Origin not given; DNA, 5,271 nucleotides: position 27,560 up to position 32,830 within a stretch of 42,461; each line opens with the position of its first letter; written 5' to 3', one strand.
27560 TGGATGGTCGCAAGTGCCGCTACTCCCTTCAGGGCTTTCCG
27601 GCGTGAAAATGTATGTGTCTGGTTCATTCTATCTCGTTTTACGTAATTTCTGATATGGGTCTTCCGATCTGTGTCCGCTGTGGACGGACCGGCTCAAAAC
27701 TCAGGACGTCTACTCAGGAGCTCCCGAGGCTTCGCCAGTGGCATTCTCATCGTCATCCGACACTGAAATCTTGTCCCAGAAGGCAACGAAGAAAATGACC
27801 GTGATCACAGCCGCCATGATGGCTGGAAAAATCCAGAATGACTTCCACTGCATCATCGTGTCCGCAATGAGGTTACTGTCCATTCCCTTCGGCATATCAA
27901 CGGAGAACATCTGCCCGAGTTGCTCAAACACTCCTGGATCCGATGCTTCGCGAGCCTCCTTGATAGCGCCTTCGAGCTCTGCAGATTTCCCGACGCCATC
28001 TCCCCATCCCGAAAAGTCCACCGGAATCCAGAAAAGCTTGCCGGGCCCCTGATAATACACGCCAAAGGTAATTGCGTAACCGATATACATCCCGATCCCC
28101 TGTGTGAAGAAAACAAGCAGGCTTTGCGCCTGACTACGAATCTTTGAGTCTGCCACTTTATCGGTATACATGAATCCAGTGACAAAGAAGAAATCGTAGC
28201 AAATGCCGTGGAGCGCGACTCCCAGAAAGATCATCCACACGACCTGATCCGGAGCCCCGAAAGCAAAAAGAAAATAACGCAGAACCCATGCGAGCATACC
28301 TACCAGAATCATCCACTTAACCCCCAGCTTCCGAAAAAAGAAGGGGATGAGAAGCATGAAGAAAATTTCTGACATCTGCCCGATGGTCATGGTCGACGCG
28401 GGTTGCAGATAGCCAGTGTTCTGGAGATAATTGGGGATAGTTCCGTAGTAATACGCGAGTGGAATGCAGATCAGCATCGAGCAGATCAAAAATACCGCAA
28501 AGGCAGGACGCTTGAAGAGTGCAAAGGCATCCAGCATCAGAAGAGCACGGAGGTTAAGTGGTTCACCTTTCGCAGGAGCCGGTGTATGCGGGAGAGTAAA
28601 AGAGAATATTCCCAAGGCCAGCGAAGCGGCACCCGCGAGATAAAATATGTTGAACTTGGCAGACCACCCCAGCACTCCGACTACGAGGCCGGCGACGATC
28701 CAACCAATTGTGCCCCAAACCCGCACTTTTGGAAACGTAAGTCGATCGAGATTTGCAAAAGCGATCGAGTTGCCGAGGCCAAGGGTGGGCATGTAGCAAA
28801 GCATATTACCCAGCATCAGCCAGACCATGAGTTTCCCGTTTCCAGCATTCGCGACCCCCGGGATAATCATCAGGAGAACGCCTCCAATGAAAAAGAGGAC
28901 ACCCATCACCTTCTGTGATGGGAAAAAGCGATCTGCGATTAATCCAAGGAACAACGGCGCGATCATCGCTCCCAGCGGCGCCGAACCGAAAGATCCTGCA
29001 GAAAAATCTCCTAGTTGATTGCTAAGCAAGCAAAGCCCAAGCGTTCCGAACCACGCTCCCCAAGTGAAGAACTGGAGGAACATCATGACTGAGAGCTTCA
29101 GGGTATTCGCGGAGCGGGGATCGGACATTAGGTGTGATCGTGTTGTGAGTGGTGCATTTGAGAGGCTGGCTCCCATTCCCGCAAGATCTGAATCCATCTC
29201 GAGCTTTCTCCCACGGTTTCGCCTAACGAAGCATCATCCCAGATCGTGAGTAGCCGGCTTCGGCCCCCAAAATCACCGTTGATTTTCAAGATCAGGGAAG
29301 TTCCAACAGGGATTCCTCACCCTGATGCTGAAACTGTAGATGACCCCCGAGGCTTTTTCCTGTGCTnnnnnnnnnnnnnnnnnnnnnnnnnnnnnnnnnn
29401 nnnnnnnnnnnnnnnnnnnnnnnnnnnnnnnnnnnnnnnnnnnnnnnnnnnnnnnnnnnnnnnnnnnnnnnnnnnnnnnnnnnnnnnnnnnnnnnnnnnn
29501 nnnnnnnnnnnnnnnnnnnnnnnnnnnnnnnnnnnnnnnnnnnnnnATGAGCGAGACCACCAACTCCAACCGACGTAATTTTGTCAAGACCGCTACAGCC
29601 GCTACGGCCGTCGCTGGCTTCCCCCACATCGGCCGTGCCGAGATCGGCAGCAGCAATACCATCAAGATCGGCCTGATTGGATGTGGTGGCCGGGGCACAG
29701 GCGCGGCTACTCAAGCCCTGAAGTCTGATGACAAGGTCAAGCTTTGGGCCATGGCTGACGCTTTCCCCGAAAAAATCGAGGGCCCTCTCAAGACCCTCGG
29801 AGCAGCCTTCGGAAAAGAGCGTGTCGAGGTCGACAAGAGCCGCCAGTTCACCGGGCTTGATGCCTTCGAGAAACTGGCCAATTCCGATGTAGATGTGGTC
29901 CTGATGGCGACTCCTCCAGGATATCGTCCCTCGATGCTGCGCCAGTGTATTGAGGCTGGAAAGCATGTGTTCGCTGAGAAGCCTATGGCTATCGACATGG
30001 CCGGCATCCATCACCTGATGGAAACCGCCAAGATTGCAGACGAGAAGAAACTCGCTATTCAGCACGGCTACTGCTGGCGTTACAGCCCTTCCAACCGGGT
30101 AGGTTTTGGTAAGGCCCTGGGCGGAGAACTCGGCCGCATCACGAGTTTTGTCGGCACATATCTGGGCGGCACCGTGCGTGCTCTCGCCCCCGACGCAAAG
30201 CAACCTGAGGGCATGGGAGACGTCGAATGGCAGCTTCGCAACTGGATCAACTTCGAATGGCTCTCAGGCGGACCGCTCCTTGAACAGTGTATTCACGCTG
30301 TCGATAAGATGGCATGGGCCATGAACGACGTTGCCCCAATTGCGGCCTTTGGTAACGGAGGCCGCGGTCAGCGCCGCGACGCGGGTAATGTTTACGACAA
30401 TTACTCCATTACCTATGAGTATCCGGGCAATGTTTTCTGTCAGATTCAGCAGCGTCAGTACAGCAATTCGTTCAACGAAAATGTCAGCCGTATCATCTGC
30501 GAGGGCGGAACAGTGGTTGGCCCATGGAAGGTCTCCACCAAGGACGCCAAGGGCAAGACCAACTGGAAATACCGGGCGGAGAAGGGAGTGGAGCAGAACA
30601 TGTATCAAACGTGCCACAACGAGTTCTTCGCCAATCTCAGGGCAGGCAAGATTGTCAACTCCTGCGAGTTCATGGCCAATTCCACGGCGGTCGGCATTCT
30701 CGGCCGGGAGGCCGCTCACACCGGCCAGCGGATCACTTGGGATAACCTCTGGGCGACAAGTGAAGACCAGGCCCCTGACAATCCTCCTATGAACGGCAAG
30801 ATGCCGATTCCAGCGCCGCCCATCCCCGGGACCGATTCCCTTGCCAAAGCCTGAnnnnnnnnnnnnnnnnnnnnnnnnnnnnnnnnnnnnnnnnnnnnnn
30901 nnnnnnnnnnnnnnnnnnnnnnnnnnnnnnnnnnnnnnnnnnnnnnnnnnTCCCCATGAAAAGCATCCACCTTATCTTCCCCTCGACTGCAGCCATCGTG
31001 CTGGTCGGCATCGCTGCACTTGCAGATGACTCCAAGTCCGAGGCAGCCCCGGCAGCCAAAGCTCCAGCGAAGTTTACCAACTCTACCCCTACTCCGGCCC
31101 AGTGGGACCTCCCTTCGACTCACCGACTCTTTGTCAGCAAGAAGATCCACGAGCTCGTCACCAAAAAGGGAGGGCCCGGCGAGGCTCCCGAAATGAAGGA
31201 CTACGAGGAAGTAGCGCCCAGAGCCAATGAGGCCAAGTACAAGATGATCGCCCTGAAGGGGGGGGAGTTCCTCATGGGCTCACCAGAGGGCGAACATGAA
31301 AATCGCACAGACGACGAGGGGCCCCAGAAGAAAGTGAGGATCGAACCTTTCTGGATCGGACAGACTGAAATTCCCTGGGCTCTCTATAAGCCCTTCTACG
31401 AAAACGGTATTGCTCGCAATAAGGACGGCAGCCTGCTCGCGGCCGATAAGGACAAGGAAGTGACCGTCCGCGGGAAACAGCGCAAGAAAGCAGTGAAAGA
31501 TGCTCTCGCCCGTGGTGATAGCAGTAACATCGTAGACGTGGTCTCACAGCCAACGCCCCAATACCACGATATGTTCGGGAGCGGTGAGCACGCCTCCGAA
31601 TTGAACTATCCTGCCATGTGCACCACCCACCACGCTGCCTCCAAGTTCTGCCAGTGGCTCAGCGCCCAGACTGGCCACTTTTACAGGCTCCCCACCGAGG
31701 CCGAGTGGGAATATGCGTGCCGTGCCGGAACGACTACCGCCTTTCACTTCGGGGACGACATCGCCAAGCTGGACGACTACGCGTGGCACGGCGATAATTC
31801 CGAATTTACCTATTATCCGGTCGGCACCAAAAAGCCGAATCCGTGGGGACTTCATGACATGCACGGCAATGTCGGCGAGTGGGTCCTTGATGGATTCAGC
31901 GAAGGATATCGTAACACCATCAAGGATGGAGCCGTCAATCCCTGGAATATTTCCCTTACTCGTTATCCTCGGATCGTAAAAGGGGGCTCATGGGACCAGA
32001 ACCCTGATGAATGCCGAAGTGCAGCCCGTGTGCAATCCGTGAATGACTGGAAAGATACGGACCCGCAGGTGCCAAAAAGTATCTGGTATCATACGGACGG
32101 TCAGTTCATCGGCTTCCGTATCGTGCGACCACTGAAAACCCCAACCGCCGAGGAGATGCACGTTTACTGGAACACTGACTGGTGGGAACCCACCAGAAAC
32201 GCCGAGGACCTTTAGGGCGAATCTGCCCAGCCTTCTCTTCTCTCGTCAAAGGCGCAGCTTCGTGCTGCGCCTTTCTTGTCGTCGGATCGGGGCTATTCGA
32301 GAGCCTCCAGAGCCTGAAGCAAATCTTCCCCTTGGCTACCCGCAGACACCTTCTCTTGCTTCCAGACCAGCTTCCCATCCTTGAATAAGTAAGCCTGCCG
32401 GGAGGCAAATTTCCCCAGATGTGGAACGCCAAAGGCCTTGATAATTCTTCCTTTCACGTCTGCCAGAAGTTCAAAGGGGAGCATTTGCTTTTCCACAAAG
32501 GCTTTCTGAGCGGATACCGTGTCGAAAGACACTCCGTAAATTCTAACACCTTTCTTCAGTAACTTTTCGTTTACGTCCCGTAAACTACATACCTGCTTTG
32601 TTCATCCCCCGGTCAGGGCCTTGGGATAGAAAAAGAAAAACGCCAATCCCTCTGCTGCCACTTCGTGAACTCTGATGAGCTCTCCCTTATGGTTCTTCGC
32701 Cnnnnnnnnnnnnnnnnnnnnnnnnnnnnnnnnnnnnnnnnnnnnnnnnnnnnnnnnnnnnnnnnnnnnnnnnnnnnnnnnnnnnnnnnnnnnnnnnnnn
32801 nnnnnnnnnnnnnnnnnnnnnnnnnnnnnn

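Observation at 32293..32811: In-frame TGA exactly at the peroxidatic Cys of a periplasmic BCP/PrxQ peroxiredoxin, followed by a SECIS-like hairpin: candidate selenoprotein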

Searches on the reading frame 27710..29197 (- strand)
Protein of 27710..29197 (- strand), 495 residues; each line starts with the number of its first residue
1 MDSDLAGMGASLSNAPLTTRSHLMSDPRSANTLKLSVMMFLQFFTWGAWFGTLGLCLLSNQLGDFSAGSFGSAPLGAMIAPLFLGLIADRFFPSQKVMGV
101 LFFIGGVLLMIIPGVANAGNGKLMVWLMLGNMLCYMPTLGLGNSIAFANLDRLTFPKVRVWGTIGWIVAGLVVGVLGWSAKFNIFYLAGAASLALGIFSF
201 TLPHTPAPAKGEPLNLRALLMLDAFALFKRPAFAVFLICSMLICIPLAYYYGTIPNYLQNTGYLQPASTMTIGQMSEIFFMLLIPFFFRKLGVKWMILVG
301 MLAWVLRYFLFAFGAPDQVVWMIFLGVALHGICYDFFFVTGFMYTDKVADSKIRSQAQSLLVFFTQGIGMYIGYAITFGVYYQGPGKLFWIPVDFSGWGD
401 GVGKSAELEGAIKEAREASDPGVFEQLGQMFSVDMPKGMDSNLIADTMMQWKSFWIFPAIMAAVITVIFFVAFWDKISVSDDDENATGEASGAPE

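Call 23: search_protein_families(library=pfam, proteins=[window:27710-29197:-])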
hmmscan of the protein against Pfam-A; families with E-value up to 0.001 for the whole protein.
window:27710-29197:- (495 aa): 3 families
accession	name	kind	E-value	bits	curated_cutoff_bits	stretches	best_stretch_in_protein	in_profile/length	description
PF03825.22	Nuc_H_symport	-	3e-92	310.1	25.9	1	32-377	4-358/400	Nucleoside H+ symporter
PF12832.13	MFS_1_like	-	6.7e-25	88.4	25.2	1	33-384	2-364/373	MFS_1 like family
PF07690.21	MFS_1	-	3.9e-12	46.2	33.4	1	163-373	135-346/347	Major Facilitator Superfamily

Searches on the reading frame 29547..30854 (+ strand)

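Call 23: search_protein_families(library=pfam, proteins=[window:29547-30854:+])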
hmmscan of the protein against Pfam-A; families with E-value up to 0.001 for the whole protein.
window:29547-30854:+ (435 aa): 2 families
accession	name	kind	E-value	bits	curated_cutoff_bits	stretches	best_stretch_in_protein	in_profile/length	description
PF01408.29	GFO_IDH_MocA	-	2.3e-14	54.6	24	1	39-164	1-112/120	Oxidoreductase family, NAD-binding Rossmann fold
PF22725.1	GFO_IDH_MocA_C3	-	3.2e-08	34.1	27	1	193-323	11-123/124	GFO/IDH/MocA C-terminal domain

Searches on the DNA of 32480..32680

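Call 63: search_rna_families(source=window, start=32480, end=32680, threshold=evalue, max_evalue=10)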
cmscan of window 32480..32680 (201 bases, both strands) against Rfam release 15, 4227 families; matches with E-value up to 10: 1.
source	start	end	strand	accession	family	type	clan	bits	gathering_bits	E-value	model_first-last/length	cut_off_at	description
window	32622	32637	-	RF01952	SOX2OT_exon2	Gene; lncRNA;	-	11.4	45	2.1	54-69/69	no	SOX2 overlapping transcript exon 2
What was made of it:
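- Tried and rejected: Rfam at a permissive E-value over the hairpin gave only a meaningless lncRNA hit (call 63).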
